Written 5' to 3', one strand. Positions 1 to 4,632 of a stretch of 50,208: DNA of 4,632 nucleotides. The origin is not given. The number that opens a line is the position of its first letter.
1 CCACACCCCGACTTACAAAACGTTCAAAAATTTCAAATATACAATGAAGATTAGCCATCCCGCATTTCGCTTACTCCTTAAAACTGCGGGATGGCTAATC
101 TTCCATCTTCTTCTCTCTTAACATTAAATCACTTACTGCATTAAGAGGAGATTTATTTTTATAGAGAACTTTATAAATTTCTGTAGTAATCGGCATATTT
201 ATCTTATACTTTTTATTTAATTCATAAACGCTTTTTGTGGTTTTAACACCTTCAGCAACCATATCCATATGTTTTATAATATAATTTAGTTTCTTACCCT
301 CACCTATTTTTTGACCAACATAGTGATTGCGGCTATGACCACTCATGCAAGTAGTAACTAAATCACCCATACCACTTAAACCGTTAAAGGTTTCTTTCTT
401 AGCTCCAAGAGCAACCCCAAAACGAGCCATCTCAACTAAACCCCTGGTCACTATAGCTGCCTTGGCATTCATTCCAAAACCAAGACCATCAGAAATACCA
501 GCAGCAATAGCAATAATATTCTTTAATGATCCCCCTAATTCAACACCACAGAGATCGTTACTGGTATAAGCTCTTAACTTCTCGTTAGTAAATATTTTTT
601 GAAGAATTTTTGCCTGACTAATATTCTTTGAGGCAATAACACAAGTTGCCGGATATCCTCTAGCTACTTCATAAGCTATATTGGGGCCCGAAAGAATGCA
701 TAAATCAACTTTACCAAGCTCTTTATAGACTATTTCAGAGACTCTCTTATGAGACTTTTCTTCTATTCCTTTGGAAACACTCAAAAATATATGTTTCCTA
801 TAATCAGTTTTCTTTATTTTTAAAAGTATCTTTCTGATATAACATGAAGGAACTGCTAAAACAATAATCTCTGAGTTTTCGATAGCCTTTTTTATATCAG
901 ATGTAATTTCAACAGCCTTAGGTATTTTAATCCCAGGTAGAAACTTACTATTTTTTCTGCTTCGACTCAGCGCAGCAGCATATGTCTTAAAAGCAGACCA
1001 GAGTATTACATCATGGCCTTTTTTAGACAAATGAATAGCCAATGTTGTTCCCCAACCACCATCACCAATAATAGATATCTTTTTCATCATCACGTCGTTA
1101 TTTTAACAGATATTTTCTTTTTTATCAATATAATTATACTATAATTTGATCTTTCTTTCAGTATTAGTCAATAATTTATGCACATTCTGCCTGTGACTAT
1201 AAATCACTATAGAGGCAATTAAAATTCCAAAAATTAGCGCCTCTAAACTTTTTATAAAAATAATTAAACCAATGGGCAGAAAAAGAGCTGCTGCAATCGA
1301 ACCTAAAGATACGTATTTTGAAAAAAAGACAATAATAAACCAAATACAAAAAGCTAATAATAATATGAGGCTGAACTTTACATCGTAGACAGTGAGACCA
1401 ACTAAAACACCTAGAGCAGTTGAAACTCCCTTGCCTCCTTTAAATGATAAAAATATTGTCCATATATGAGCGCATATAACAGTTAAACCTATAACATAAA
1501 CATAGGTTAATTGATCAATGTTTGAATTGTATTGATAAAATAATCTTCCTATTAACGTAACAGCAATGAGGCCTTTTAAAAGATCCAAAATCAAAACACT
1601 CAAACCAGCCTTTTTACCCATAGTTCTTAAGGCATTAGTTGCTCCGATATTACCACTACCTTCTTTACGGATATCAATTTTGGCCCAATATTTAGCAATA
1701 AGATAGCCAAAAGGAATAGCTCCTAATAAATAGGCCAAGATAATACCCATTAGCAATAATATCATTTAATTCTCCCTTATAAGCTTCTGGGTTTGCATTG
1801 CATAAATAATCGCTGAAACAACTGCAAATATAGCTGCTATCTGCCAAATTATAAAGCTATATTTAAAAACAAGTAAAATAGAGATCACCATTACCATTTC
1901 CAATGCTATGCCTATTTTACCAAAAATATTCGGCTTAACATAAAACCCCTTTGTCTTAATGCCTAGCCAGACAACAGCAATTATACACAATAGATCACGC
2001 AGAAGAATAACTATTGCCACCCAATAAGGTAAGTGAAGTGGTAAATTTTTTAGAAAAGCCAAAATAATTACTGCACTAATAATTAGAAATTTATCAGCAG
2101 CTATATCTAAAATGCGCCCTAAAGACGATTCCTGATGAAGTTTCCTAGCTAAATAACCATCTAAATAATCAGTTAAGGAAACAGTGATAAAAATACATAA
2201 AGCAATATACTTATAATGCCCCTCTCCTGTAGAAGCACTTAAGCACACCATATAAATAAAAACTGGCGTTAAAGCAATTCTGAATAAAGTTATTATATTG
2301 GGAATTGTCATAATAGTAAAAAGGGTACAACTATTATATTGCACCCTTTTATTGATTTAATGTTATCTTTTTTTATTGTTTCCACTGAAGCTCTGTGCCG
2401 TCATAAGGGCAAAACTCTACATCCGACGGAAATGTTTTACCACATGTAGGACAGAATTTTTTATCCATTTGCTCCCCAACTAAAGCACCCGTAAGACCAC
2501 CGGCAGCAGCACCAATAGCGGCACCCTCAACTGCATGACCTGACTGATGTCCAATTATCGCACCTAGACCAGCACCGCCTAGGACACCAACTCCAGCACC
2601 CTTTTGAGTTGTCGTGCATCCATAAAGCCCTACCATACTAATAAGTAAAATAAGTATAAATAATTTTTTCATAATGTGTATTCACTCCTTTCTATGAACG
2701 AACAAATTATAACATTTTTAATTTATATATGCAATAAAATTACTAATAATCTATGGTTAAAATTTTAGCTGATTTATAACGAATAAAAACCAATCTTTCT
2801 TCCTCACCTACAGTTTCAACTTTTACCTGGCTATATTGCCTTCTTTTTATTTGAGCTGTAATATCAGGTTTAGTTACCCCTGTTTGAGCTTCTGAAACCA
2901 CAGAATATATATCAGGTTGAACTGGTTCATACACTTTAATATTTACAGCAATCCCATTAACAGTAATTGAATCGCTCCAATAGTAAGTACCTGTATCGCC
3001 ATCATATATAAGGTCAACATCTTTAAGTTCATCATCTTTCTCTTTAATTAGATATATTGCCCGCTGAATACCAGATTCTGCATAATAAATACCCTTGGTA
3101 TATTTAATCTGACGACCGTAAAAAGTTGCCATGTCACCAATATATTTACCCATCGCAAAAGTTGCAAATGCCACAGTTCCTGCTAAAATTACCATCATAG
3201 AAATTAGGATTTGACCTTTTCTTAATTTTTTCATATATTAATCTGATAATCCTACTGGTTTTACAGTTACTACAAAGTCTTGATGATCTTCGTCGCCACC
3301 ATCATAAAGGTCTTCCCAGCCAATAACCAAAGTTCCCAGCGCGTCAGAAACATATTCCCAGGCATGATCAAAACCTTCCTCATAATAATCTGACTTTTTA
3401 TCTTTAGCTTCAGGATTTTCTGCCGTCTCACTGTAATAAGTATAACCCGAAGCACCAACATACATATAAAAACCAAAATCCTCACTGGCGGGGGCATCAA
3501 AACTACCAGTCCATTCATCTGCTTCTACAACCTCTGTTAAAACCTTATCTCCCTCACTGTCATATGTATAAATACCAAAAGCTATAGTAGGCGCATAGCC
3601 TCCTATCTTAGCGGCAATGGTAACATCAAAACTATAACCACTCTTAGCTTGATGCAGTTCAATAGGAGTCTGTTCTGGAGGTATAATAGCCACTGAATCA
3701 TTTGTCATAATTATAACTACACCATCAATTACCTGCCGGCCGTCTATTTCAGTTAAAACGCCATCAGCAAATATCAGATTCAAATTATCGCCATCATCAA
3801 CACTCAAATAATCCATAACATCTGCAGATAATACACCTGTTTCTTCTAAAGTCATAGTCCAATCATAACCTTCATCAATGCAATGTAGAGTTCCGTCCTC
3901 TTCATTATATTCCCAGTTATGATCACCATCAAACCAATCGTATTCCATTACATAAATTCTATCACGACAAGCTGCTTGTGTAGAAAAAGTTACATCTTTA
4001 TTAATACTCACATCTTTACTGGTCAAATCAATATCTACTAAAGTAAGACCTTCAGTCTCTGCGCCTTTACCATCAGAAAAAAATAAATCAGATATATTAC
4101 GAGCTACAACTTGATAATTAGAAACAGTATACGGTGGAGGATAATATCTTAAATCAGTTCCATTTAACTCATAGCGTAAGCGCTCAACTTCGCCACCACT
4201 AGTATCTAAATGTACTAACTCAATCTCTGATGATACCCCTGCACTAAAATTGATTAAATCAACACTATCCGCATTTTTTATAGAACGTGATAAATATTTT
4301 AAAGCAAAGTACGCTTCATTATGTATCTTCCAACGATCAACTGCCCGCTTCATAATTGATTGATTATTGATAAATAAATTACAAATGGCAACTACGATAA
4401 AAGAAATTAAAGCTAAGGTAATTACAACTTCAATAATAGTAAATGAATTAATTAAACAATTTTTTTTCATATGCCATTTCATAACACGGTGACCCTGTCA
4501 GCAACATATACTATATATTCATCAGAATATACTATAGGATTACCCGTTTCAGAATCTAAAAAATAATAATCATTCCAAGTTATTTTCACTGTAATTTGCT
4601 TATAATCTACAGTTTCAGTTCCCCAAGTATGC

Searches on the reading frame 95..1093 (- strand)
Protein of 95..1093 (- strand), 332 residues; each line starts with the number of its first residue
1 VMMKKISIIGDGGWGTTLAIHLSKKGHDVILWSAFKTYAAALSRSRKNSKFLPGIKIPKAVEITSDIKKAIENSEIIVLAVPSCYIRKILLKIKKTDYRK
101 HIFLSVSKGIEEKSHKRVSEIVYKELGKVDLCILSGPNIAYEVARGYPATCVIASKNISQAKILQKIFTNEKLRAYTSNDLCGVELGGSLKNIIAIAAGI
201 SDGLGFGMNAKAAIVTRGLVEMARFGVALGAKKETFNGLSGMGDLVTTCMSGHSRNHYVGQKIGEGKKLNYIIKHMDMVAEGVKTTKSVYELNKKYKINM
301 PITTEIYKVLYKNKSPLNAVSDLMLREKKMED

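Call 62: search_protein_families(library=pfam, proteins=[window:95-1093:-], max_evalue=0.001)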
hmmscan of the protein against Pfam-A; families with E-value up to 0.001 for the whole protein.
window:95-1093:- (332 aa): 6 families
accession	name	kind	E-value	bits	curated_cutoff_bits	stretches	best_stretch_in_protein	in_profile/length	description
PF07479.19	NAD_Gly3P_dh_C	-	3.4e-58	196.3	25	1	180-320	1-141/142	NAD-dependent glycerol-3-phosphate dehydrogenase C-terminus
PF01210.29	NAD_Gly3P_dh_N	-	2.6e-48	164.4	23.1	1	5-159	1-156/158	NAD-dependent glycerol-3-phosphate dehydrogenase N-terminus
PF20618.3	GPD_NAD_C_bact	-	1.9e-20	73.6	27.6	1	240-306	1-66/66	Bacterial GPD, NAD-dependent C-terminal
PF03807.23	F420_oxidored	-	1.2e-07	32.6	21.6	1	5-108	1-93/94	NADP oxidoreductase coenzyme F420-dependent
PF02558.23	ApbA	-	4.2e-05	23.6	22.2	1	6-110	1-103/150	Ketopantoate reductase PanE/ApbA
PF03446.21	NAD_binding_2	-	0.00044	20.7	21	1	5-130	1-116/161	NAD binding domain of 6-phosphogluconate dehydrogenase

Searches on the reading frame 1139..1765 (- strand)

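Call 62: search_protein_families(library=pfam, proteins=[window:1139-1765:-], max_evalue=0.001)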
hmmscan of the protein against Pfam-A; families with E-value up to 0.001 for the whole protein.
window:1139-1765:- (208 aa): 1 family
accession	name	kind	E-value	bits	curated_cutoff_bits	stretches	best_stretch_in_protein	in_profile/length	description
PF02660.20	G3P_acyltransf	-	3.1e-51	174.2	24.1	1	10-198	1-164/164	Glycerol-3-phosphate acyltransferase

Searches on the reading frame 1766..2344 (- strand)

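Call 62: search_protein_families(library=pfam, proteins=[window:1766-2344:-], max_evalue=0.001)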
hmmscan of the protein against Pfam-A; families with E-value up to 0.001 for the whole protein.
window:1766-2344:- (192 aa): 1 family
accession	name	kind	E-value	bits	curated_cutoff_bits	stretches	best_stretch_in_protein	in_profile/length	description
PF01066.26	CDP-OH_P_transf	-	1.9e-32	113.2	22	1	12-175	1-151/152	CDP-alcohol phosphatidyltransferase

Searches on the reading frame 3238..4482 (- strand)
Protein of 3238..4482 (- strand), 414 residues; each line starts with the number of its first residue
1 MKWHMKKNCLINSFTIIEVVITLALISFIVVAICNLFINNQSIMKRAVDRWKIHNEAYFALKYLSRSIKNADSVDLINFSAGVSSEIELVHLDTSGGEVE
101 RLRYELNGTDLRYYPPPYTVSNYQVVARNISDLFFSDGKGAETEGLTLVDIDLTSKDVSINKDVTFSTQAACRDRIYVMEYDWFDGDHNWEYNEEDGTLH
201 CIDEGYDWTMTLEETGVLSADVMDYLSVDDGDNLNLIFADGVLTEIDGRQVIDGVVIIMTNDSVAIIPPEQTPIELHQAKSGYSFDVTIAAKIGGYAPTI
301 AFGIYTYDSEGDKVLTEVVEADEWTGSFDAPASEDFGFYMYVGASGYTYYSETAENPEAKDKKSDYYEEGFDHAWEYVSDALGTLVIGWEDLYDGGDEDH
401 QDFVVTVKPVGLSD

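Call 62: search_protein_families(library=pfam, proteins=[window:3238-4482:-], max_evalue=0.001)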
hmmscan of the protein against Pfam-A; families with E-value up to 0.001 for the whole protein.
window:3238-4482:- (414 aa): 1 family
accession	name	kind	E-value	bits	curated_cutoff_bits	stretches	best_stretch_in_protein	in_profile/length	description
PF13448.11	DUF4114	-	2.6e-06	28.7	27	1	347-408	30-83/85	Domain of unknown function (DUF4114)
